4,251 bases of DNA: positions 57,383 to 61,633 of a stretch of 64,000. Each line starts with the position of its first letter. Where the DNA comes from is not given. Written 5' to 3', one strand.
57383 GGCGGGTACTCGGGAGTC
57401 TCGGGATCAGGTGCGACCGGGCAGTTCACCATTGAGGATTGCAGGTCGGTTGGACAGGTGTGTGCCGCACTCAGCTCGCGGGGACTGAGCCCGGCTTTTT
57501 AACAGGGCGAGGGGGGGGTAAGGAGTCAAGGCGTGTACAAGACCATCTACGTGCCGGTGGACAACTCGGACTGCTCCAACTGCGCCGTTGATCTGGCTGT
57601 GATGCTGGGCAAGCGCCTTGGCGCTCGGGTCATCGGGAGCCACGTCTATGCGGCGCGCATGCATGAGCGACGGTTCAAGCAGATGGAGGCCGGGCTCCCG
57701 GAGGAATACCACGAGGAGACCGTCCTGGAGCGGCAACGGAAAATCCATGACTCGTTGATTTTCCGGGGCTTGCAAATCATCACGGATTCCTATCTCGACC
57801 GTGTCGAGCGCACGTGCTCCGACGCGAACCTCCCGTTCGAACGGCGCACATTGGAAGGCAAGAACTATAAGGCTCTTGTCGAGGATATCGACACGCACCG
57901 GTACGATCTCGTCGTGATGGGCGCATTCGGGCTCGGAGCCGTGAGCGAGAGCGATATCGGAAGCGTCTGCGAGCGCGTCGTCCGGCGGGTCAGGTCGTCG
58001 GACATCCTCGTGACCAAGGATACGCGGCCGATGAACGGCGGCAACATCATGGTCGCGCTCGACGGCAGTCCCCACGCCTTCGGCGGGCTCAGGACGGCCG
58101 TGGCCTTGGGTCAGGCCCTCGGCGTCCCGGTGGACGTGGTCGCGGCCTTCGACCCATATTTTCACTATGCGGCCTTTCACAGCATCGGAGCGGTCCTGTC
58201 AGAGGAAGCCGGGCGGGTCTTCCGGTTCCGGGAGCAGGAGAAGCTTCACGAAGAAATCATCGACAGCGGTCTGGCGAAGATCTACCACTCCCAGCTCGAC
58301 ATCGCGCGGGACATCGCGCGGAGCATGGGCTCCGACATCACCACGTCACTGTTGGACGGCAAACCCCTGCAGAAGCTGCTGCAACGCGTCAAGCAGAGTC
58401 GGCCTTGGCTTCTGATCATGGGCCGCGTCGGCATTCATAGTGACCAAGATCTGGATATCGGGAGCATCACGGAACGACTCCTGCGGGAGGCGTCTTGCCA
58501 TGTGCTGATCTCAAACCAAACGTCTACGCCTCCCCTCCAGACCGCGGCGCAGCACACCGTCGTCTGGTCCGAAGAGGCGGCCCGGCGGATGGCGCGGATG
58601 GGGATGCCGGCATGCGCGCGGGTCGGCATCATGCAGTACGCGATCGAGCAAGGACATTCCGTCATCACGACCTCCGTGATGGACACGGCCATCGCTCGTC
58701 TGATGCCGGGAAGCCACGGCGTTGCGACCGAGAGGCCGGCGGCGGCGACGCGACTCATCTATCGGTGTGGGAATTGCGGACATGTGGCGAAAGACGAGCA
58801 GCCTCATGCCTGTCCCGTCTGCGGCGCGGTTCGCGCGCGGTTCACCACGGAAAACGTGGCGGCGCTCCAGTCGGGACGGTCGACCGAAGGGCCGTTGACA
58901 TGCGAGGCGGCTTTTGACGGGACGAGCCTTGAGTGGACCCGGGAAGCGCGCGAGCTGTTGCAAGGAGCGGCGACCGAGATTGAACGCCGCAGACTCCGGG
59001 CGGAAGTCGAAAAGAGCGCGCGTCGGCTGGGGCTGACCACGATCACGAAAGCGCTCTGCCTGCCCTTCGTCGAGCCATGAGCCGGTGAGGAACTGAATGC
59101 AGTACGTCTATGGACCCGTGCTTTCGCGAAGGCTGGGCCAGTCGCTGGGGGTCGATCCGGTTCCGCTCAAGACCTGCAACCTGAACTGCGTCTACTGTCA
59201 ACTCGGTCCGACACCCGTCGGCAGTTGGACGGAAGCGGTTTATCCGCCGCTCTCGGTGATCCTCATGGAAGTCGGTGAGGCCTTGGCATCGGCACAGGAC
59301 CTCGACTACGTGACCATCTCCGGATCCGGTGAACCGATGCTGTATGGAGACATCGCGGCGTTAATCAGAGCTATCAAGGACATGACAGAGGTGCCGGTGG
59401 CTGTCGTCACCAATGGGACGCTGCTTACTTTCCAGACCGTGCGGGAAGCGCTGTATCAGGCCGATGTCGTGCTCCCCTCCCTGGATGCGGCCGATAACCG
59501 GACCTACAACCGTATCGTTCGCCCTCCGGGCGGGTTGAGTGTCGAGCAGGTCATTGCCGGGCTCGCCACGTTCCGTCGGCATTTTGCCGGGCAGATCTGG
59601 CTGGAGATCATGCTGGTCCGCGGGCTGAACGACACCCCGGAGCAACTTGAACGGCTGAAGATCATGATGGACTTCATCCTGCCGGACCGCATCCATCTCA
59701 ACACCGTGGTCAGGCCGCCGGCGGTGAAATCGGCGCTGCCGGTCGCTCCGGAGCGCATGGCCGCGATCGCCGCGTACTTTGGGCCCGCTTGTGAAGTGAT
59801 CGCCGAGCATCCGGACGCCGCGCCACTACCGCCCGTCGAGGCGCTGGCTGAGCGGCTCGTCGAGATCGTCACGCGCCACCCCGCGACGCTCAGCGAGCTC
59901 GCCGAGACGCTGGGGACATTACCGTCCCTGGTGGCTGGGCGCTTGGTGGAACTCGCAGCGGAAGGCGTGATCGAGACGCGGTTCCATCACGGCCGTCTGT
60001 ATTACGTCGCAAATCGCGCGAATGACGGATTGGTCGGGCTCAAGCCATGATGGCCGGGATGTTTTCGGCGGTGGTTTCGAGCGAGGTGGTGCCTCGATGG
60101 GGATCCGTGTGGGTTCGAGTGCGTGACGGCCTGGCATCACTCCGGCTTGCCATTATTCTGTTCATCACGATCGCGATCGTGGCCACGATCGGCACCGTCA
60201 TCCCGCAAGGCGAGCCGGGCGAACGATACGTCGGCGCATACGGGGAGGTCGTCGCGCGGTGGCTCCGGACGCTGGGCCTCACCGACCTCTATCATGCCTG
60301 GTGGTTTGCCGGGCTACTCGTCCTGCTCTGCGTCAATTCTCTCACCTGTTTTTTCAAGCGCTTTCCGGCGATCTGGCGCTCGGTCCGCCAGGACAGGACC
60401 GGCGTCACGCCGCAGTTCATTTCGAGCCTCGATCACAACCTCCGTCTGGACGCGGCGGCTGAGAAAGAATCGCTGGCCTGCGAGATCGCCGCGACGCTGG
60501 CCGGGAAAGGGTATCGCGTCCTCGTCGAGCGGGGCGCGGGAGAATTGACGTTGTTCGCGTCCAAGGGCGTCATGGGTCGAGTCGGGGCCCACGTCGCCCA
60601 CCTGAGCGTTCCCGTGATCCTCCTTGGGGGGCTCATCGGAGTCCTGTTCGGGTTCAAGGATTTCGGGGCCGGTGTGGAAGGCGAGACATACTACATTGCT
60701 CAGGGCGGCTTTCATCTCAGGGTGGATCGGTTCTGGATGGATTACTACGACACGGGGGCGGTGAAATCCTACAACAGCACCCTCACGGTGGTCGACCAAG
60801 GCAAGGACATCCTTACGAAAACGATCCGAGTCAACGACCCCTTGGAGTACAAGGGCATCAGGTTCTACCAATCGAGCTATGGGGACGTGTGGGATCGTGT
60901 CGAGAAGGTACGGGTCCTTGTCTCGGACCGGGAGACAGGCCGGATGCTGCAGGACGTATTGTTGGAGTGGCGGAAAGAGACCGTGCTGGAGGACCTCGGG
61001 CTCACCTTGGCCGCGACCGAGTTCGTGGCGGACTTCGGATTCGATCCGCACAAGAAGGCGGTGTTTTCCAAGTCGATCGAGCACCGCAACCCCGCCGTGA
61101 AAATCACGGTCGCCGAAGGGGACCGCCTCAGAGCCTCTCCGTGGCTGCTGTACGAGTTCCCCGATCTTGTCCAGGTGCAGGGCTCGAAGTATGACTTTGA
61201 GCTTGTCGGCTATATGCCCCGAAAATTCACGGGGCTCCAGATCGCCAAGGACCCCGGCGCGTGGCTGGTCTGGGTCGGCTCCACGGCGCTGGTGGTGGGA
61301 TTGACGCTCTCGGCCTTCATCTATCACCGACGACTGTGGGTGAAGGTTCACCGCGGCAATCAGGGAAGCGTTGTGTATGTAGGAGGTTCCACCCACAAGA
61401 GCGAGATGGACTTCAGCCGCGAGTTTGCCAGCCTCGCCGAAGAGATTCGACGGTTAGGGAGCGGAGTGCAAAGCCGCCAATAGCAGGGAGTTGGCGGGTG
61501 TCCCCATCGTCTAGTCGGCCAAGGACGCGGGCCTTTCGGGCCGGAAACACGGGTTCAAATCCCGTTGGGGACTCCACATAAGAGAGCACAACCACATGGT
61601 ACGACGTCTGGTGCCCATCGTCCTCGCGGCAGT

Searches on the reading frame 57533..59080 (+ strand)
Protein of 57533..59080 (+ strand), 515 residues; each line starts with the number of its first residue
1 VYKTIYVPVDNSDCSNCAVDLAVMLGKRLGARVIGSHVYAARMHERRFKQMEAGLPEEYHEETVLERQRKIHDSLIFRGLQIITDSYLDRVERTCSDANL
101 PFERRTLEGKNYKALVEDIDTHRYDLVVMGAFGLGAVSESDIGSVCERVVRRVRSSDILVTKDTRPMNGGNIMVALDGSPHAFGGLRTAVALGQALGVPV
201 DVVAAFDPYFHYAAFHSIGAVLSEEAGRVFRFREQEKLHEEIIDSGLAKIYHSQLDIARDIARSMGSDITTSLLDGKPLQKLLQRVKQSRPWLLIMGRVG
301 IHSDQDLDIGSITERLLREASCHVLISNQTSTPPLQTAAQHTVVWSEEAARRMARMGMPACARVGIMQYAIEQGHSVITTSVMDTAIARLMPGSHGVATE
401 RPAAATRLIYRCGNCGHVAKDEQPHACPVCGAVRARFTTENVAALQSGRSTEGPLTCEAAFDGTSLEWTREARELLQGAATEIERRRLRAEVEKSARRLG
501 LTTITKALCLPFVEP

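Call 52: search_protein_families(library=ncbifam, proteins=[window:57533-59080:+], max_evalue=1e-10)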
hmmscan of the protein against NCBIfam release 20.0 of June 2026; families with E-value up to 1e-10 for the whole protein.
window:57533-59080:+ (515 aa): 0 families

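Call 71: search_protein_families(library=pfam, proteins=[window:57533-59080:+], max_evalue=0.0001)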
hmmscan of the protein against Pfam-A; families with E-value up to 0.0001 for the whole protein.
window:57533-59080:+ (515 aa): 4 families
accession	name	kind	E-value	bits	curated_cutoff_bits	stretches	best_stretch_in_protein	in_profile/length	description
PF00582.32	Usp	-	5.6e-31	108.4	24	2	1-156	1-136/141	Universal stress protein family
PF08369.16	PCP_red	-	4.5e-08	33.4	32.5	0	468-506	1-38/45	Proto-chlorophyllide reductase 57 kD subunit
PF21349.2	RUBY_RBDX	-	6.6e-08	32.3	26.5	1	410-437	1-29/30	Rubrerythrin, rubredoxin-like domain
PF23458.2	DUF7130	-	1.8e-05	25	35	1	403-437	47-83/89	Domain of unknown function (DUF7130)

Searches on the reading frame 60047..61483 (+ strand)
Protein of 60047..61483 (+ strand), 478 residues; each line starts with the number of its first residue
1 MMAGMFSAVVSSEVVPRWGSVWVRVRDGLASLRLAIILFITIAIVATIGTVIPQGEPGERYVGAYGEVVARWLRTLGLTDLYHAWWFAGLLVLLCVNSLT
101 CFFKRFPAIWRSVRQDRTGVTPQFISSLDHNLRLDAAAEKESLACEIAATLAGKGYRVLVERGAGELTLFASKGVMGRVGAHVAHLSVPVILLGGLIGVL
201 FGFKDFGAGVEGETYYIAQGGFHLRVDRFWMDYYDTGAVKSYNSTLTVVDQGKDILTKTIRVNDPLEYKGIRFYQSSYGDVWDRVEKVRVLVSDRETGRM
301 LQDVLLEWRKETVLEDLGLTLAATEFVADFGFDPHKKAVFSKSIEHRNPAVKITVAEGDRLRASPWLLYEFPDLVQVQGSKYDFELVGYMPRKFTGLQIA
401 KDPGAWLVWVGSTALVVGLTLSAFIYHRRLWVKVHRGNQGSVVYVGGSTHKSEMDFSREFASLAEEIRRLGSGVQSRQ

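Call 52: search_protein_families(library=ncbifam, proteins=[window:60047-61483:+], max_evalue=1e-10)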
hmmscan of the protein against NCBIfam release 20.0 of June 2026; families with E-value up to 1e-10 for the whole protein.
window:60047-61483:+ (478 aa): 0 families

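Call 71: search_protein_families(library=pfam, proteins=[window:60047-61483:+], max_evalue=0.0001)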
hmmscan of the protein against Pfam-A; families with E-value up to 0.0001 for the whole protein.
window:60047-61483:+ (478 aa): 1 family
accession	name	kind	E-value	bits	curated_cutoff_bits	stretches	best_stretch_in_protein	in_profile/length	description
PF05140.19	ResB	-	7.8e-100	335.4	24.6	2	32-360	1-315/486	ResB-like family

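Call 83: find_homologous_proteins(query=window:60047-61483:+, max_evalue=1e-30)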
Query window:60047-61483:+ (478 aa): 281 proteins with E <= 1e-30 among 8000 candidates; the best 120 are listed.
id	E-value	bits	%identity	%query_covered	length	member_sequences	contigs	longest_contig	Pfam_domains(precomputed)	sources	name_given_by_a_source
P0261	0.0e+0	1075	100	100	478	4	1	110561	PF05140.20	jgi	-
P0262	6.8e-269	910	83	100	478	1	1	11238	PF05140.20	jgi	jgi:cytochrome c biogenesis protein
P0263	2.0e-256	869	85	93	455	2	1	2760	PF05140.20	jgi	-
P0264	7.4e-242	821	74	99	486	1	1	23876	PF05140.20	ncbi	-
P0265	1.2e-233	794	73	99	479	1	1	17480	PF05140.20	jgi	jgi:cytochrome c biogenesis protein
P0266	6.1e-216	736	67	99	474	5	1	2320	PF05140.20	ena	-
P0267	2.3e-183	628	55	99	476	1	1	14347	PF05140.20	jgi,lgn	-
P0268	3.4e-183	628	56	99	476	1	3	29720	PF05140.20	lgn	-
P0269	5.4e-182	624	58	98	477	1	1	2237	PF05140.20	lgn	-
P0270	9.6e-182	623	59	93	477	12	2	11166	PF05140.20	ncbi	-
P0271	1.7e-181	622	59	93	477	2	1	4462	PF05140.20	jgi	jgi:cytochrome c biogenesis protein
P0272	4.9e-181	620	57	98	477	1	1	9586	PF05140.20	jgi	jgi:cytochrome c biogenesis protein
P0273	6.5e-181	620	56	99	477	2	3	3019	PF05140.20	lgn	-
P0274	3.8e-180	618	56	97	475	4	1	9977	PF05140.20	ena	-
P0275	5.2e-180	617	59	93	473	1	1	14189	PF05140.20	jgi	jgi:cytochrome c biogenesis protein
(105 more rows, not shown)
